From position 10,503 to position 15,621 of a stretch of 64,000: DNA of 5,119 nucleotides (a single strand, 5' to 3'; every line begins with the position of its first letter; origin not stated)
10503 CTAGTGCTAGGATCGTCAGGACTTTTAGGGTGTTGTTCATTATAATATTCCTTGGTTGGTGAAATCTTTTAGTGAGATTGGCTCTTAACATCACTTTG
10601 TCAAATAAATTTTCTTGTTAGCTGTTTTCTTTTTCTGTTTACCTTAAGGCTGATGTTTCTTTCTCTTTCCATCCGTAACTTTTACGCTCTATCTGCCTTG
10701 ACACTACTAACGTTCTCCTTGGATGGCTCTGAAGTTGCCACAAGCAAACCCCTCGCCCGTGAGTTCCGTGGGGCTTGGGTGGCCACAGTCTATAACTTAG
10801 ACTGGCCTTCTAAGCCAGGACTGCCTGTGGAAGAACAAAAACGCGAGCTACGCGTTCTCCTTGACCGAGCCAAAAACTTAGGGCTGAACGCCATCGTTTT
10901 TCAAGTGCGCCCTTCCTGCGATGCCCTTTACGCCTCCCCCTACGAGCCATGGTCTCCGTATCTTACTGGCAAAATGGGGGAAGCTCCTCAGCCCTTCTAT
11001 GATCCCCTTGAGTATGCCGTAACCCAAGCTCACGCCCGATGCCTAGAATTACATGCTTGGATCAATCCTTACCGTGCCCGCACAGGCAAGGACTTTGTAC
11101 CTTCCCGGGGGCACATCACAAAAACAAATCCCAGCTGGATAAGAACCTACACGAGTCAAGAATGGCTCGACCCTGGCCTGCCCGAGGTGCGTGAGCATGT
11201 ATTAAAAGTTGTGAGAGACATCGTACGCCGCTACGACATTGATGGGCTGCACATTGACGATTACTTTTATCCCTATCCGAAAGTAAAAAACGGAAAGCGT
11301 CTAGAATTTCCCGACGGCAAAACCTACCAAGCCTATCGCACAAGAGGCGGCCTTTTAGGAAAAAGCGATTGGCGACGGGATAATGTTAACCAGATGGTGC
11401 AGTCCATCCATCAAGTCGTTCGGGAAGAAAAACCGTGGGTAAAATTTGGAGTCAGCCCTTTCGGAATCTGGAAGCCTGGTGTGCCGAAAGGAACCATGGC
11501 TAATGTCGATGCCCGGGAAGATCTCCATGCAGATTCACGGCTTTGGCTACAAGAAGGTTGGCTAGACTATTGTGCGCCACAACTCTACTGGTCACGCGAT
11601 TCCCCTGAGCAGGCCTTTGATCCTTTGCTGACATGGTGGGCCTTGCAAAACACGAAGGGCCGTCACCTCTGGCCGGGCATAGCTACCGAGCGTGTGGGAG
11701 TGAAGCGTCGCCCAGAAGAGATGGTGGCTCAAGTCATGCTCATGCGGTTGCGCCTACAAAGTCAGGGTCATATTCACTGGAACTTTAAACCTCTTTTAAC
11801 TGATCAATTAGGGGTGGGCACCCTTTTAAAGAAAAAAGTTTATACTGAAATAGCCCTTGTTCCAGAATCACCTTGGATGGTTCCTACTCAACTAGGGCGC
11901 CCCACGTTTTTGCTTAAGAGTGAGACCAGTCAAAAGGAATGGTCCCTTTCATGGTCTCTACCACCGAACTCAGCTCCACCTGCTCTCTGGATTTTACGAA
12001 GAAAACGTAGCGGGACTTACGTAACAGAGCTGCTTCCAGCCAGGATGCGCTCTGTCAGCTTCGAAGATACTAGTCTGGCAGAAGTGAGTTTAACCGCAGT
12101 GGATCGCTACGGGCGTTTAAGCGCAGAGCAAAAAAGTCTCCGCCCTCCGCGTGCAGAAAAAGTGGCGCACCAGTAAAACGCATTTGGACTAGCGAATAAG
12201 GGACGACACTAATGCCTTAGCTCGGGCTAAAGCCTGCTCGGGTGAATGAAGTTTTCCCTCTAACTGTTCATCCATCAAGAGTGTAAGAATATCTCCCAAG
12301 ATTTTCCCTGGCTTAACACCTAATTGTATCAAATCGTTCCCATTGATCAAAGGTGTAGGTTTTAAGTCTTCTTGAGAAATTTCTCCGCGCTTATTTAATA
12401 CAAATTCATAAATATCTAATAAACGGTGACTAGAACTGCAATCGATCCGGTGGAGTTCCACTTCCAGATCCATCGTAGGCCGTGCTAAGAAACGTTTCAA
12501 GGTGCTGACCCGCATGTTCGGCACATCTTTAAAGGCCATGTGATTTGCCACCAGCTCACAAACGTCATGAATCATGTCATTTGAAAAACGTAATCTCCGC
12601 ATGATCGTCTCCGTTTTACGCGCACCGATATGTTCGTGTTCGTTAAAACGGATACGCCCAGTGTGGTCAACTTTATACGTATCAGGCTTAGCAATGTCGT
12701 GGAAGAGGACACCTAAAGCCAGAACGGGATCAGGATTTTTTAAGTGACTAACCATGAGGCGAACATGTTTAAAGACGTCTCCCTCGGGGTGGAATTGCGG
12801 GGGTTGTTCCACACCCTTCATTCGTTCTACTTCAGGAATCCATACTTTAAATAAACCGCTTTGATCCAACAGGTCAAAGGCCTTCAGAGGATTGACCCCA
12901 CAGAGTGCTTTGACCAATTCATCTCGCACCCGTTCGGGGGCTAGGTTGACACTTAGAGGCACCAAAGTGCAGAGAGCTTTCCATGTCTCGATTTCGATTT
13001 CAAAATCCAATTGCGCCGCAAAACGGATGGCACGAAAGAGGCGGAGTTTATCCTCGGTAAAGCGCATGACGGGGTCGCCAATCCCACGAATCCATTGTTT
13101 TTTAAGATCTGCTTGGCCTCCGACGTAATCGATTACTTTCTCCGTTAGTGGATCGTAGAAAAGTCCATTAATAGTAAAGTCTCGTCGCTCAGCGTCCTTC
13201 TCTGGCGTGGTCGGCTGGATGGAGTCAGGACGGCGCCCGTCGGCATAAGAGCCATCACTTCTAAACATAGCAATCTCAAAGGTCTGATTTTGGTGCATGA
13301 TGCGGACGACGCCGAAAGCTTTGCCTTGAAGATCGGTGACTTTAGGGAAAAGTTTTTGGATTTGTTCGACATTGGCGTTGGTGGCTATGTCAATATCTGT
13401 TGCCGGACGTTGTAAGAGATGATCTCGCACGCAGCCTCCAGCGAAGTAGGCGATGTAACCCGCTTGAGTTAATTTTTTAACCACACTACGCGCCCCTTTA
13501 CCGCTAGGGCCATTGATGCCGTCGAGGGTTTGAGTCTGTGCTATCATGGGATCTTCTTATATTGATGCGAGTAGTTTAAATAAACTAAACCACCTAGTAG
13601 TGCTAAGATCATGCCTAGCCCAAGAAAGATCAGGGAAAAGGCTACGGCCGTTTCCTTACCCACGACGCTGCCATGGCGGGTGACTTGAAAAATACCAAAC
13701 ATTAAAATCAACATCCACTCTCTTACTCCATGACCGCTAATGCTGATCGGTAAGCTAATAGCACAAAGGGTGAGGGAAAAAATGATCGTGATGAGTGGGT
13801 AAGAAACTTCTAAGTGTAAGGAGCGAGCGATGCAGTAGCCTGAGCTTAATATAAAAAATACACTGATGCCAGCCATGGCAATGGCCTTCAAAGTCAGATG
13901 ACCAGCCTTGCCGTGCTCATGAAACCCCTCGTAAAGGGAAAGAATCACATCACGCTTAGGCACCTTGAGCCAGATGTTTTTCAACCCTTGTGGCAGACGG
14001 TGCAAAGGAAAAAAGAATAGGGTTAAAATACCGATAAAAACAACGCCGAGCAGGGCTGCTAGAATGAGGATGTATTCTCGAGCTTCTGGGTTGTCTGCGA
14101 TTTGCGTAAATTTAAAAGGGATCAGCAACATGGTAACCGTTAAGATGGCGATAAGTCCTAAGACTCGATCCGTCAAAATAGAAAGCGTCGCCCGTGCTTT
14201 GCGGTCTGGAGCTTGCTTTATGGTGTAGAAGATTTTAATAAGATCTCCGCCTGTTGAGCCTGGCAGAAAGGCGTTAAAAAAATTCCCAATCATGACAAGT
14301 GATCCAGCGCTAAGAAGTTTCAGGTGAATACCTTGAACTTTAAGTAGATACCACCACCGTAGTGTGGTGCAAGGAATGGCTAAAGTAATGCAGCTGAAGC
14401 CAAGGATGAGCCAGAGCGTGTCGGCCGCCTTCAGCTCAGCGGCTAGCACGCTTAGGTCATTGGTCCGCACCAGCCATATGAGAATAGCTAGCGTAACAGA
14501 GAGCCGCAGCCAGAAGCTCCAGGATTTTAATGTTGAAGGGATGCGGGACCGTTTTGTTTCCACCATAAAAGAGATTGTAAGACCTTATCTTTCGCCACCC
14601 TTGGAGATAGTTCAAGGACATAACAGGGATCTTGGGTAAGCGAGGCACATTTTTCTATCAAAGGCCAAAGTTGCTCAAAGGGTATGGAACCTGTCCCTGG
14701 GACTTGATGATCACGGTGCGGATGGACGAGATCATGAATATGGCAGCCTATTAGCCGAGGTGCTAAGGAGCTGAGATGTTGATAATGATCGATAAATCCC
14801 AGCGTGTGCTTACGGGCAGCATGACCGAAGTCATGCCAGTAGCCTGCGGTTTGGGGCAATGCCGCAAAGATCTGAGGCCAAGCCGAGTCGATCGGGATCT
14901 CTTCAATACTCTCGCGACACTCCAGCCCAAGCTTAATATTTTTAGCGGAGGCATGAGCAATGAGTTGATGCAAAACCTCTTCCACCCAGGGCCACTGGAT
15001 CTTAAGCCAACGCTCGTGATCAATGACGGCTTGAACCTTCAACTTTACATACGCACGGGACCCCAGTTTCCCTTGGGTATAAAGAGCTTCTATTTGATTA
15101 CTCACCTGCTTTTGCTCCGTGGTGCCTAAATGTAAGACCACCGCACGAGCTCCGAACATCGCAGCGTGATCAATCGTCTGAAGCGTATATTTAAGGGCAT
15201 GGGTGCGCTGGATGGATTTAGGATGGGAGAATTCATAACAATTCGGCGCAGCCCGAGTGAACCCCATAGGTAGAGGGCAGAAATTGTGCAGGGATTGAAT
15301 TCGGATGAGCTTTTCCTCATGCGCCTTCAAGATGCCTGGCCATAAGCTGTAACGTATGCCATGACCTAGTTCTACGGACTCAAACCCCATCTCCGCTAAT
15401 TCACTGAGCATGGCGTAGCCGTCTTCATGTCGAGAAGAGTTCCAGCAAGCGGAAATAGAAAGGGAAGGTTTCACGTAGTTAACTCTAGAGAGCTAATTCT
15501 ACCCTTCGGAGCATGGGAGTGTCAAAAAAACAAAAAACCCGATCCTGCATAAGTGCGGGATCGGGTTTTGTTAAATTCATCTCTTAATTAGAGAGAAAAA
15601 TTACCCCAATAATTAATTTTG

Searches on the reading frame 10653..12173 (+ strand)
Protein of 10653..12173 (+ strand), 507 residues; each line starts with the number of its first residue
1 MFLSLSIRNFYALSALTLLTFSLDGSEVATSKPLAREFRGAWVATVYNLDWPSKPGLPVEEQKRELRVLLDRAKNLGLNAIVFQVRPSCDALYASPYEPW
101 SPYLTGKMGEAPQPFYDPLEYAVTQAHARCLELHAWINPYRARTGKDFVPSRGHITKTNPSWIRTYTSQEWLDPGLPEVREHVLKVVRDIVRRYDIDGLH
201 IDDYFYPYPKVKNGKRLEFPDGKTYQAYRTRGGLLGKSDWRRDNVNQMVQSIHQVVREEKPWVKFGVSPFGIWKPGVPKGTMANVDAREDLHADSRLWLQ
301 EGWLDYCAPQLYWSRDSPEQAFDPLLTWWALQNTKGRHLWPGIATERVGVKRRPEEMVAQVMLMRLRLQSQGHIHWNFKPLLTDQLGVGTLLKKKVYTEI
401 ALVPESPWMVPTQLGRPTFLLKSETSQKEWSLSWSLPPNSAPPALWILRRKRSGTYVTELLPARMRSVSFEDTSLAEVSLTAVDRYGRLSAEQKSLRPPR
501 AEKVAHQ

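Call 18: search_protein_families(library=pfam, proteins=[window:10653-12173:+], max_evalue=0.00001)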
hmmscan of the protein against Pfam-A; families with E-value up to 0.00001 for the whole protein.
window:10653-12173:+ (507 aa): 1 family
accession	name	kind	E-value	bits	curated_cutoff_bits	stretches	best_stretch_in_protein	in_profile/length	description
PF02638.21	GHL10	-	9.1e-62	209.4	27.9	1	37-350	1-301/311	Glycosyl hydrolase-like 10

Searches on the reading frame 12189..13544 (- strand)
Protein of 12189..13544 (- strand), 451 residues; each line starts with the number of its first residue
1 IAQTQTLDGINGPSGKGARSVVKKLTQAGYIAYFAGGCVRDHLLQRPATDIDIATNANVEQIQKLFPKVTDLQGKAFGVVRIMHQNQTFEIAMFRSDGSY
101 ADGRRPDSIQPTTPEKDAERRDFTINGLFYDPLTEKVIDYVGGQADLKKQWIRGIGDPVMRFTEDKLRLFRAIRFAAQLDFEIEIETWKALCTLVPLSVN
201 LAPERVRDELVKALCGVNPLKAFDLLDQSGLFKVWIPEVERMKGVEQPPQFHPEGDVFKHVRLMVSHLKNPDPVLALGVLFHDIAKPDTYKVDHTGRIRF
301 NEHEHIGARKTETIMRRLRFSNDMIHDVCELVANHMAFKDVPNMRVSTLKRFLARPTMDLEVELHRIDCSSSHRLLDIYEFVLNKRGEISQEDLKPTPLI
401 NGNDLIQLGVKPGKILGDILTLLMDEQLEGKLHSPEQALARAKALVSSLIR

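Call 18: search_protein_families(library=pfam, proteins=[window:12189-13544:-], max_evalue=0.00001)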
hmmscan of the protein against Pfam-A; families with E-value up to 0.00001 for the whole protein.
window:12189-13544:- (451 aa): 4 families
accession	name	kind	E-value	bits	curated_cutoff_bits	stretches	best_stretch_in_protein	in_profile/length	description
PF01743.26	PolyA_pol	-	5.5e-37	127.4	23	1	32-153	1-126/126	Poly A polymerase head domain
PF12627.12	PolyA_pol_RNAbd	-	1.5e-15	57.1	22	1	180-240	1-61/64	Probable RNA and SrmB- binding site of polymerase A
PF13735.12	tRNA_NucTran2_2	-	4.9e-09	36.8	27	1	310-440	23-146/149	tRNA nucleotidyltransferase domain 2 putative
PF01966.28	HD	-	3.6e-06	27.7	22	1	259-342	10-92/116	HD domain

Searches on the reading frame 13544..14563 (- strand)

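Call 18: search_protein_families(library=pfam, proteins=[window:13544-14563:-], max_evalue=0.00001)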
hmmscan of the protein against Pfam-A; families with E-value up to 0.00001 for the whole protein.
window:13544-14563:- (339 aa): 1 family
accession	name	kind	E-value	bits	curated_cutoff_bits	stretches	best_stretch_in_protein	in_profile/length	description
PF03706.18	LPG_synthase_TM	-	2.3e-35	122.9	33.4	1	18-323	2-300/302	Lysylphosphatidylglycerol synthase TM region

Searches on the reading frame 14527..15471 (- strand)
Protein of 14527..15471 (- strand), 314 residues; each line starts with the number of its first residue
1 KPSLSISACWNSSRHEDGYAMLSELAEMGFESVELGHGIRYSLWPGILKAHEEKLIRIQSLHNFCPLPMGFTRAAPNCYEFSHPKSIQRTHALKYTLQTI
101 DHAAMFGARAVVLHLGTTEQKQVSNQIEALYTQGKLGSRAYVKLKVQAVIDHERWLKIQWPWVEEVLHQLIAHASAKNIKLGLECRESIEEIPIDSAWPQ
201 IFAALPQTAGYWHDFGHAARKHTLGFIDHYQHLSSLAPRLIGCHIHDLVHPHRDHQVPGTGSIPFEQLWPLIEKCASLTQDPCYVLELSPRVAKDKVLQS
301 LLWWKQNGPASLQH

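Call 18: search_protein_families(library=pfam, proteins=[window:14527-15471:-], max_evalue=0.00001)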
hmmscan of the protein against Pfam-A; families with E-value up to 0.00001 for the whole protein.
window:14527-15471:- (314 aa): 1 family
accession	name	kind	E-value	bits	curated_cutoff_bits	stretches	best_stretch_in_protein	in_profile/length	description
PF01261.30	AP_endonuc_2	-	9.8e-10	39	31.1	1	24-272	3-216/249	Xylose isomerase-like TIM barrel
